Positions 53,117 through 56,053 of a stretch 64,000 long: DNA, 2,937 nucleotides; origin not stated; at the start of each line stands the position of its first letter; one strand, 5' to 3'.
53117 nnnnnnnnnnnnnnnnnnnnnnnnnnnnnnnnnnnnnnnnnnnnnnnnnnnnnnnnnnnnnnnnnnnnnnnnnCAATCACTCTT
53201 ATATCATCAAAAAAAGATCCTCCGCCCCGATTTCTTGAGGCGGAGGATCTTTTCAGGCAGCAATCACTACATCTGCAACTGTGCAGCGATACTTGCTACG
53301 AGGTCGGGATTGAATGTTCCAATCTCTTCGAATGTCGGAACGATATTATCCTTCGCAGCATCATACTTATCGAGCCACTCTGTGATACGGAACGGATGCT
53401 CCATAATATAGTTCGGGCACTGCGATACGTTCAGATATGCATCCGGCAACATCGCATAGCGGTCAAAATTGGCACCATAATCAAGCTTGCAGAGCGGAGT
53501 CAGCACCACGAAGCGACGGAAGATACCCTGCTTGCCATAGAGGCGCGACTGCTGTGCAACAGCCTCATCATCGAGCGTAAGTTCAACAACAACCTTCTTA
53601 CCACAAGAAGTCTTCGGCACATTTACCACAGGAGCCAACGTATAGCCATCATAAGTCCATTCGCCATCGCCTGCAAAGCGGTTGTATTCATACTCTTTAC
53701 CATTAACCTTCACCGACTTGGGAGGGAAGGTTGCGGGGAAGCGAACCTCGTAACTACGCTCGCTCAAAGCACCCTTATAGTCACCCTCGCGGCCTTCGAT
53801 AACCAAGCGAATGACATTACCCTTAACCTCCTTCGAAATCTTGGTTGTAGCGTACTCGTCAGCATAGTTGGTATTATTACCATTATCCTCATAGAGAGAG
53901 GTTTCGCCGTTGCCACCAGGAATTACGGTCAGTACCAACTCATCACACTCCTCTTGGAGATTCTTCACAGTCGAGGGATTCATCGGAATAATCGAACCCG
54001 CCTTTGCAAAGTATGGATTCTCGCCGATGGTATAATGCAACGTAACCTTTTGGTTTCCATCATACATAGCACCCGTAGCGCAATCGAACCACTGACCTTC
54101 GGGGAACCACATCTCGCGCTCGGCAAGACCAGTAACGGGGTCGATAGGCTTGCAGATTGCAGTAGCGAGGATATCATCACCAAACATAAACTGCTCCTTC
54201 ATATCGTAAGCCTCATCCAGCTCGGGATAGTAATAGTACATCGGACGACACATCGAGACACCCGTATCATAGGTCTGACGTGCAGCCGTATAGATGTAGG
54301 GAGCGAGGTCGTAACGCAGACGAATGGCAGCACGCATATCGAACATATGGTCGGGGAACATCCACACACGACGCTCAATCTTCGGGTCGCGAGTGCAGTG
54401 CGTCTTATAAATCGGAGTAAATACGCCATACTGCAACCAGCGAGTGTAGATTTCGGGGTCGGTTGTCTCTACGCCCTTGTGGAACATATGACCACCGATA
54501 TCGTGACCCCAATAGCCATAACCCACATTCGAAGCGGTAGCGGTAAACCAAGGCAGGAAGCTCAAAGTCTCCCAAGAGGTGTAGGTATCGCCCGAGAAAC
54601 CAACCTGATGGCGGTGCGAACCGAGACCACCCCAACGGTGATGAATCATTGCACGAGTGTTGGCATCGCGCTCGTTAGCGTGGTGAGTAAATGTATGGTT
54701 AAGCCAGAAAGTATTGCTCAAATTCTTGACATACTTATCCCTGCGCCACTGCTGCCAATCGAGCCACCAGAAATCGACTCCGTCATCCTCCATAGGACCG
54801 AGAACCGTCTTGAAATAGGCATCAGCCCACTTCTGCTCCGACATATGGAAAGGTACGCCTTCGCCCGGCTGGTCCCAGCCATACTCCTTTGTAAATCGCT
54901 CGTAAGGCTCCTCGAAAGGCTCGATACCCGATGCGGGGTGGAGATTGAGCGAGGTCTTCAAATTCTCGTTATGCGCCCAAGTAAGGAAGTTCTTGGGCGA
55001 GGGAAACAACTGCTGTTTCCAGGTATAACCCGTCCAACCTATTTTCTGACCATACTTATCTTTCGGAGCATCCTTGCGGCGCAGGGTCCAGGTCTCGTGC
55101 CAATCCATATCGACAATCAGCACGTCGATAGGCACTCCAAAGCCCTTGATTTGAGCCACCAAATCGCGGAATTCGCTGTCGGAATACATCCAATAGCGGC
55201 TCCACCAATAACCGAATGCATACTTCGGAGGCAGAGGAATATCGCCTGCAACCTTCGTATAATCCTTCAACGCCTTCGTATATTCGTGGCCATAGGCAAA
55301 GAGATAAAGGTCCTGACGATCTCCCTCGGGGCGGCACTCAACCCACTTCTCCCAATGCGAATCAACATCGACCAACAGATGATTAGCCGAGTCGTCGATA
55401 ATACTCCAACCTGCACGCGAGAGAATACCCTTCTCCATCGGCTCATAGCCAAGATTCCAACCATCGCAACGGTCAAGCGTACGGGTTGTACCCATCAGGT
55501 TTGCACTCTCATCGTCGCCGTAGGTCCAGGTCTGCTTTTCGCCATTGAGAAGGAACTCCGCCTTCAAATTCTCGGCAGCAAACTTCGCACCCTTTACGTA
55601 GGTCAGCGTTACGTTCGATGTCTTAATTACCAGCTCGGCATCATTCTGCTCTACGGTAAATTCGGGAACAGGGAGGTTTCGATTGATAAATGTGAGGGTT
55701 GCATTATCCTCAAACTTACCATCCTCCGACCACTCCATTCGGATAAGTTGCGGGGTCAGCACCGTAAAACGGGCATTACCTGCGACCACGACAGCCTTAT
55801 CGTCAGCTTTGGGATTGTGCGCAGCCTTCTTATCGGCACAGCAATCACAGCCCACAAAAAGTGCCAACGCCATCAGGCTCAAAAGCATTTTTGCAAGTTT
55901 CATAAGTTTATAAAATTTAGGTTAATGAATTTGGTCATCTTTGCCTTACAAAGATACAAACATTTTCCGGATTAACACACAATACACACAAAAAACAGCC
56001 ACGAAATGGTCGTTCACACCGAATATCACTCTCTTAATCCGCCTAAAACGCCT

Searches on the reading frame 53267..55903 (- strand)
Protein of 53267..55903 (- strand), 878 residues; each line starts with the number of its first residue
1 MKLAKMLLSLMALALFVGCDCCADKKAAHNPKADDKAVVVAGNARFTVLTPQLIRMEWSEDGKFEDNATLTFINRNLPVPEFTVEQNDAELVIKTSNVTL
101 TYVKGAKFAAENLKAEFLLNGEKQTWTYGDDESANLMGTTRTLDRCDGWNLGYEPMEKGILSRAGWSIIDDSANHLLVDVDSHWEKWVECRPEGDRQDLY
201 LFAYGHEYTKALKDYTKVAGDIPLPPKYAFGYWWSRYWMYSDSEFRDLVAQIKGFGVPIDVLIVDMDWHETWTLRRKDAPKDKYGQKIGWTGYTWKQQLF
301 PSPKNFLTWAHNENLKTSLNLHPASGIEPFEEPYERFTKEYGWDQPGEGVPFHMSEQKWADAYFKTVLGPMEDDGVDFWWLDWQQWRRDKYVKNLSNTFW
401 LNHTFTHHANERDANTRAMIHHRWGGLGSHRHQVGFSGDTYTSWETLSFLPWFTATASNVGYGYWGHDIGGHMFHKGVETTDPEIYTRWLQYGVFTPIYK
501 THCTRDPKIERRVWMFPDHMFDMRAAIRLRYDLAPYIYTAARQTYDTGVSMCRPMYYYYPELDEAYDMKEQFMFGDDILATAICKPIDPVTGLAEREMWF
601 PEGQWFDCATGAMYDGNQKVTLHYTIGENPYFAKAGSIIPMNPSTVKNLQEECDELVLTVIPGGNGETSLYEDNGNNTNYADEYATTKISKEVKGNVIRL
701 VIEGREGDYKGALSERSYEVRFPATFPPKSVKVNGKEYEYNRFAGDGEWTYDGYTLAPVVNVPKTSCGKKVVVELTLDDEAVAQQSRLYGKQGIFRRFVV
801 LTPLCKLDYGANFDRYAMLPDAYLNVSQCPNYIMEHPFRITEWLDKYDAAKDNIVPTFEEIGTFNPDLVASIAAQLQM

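Call 6: search_protein_families(library=pfam, proteins=[window:53267-55903:-], max_evalue=0.001)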
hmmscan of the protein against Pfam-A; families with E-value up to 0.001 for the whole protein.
window:53267-55903:- (878 aa): 3 families
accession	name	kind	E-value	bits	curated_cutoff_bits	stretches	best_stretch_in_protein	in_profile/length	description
PF01055.32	Glyco_hydro_31_2nd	-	1.1e-54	186.4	23.5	1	223-540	2-328/328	Glycosyl hydrolases family 31 TIM-barrel domain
PF21365.3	Glyco_hydro_31_3rd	-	6.7e-19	68.6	24.4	1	548-639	1-87/87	Glycosyl hydrolase family 31 C-terminal domain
PF17137.9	DUF5110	-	4.9e-16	59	27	1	655-723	1-69/71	Domain of unknown function (DUF5110)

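Call 62: search_solved_structures(query=window:53267-55903:-, max_evalue=1e-20)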
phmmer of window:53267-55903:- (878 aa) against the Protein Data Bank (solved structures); distinct sequences matched with E-value up to 1e-20: 41.
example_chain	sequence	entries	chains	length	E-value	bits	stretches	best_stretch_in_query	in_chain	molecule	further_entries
7wj9_A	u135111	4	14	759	3.8e-141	475.2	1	38-692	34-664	Alpha-xylosidase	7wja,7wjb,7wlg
7wjc_A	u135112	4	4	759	4.1e-140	471.8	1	38-692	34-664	Alpha-xylosidase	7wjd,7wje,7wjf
6jr8_A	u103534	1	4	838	6.8e-43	150.1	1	405-737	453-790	Candidate alpha-glycosidase Glycoside hydrolase family 31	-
6jr6_A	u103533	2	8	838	1.5e-42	148.9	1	197-737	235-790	Candidate alpha-glycosidase Glycoside hydrolase family 31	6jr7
4b9y_A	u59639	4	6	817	6.6e-39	136.9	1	178-680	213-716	ALPHA-GLUCOSIDASE, PUTATIVE, ADG31B | Oligosaccharide 4-alpha-D-glucosyltransferase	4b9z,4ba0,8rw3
5i23_A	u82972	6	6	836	7.5e-39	136.7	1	178-680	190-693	Oligosaccharide 4-alpha-D-glucosyltransferase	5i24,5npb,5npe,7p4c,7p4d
5npc_A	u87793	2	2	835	7.7e-39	136.7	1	178-680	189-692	Oligosaccharide 4-alpha-D-glucosyltransferase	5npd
5i0d_A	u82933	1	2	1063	3.9e-36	127.7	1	198-692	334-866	Lmo2446 protein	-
4kmq_A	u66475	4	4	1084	4.1e-36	127.6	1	198-692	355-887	Lmo2446 protein | Alpha-xylosidase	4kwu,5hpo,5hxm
5f7u_A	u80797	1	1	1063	5e-36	127.4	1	198-692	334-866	Cycloalternan-forming enzyme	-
7kmp_A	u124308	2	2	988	1.2e-34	122.7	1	151-723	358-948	Alpha-xylosidase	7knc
5x7o_A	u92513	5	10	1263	4.9e-32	114.2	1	446-709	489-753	Glycoside hydrolase family 31 alpha-glucosidase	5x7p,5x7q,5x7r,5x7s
2xvg_A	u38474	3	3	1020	6.2e-29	103.9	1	200-724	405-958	ALPHA XYLOSIDASE | ALPHA-XYLOSIDASE, PUTATIVE, XYL31A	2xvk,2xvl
9kz6_A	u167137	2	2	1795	1.8e-28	102.4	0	414-660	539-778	Maltase-glucoamylase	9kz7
7kbj_A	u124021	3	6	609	5.9e-28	100.6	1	426-683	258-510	Neutral alpha-glucosidase AB Trypsin-cleaved Fragment #3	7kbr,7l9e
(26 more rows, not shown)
